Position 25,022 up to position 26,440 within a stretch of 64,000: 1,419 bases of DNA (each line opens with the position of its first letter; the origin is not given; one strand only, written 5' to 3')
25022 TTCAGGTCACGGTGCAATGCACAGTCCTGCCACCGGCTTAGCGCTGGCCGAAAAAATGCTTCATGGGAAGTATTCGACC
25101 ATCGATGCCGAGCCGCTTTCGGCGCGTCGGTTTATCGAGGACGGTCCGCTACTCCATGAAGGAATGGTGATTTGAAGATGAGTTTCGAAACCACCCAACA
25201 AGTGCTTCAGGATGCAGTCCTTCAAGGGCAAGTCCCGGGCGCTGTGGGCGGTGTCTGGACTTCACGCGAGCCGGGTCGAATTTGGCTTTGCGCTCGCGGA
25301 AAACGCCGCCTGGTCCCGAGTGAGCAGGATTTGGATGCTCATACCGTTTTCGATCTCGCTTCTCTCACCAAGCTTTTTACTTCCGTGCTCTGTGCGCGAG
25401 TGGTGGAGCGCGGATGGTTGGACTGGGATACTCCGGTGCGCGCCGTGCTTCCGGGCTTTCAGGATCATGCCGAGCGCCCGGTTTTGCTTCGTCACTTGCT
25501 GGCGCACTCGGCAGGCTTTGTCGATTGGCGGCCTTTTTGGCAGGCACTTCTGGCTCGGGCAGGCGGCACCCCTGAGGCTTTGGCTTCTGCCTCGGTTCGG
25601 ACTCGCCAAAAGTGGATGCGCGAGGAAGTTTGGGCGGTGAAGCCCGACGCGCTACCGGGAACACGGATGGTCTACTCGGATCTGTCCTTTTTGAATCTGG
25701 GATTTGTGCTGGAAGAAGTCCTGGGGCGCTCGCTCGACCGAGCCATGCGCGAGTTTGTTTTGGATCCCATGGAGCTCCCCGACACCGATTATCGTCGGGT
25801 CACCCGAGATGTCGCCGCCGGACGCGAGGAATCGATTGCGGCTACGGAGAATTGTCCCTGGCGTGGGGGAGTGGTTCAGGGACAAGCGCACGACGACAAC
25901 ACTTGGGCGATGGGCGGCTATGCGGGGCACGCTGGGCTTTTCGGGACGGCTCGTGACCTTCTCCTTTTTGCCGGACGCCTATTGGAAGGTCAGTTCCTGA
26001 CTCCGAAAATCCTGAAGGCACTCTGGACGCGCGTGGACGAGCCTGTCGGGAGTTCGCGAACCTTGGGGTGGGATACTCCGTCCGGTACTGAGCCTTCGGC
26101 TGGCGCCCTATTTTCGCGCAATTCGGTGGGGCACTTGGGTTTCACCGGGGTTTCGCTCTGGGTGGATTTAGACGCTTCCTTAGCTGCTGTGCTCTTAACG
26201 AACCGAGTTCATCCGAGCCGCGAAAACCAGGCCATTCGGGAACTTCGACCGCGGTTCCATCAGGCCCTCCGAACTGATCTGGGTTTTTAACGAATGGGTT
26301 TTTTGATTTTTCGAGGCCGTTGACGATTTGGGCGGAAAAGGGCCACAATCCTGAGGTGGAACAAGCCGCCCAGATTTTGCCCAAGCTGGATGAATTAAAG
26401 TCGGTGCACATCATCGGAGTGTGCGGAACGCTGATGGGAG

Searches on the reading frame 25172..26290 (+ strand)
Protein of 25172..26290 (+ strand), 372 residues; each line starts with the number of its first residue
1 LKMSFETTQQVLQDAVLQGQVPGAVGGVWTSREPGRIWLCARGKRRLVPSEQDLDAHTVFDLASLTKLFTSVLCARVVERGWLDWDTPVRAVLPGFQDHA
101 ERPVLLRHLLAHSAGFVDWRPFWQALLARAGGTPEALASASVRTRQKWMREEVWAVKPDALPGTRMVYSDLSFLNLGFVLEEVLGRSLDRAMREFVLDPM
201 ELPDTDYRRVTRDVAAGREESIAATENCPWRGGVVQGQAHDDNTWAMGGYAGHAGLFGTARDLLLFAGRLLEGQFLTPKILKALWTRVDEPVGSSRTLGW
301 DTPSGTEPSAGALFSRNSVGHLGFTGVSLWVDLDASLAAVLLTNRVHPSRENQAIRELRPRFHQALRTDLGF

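Call 89: search_protein_families(library=pfam, proteins=[window:25172-26290:+], max_evalue=0.00001)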
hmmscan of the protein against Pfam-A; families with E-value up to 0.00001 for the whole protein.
window:25172-26290:+ (372 aa): 1 family
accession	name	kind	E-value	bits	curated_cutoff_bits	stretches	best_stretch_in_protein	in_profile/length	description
PF00144.29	Beta-lactamase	-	1.6e-49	169.3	27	1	13-354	6-319/329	Beta-lactamase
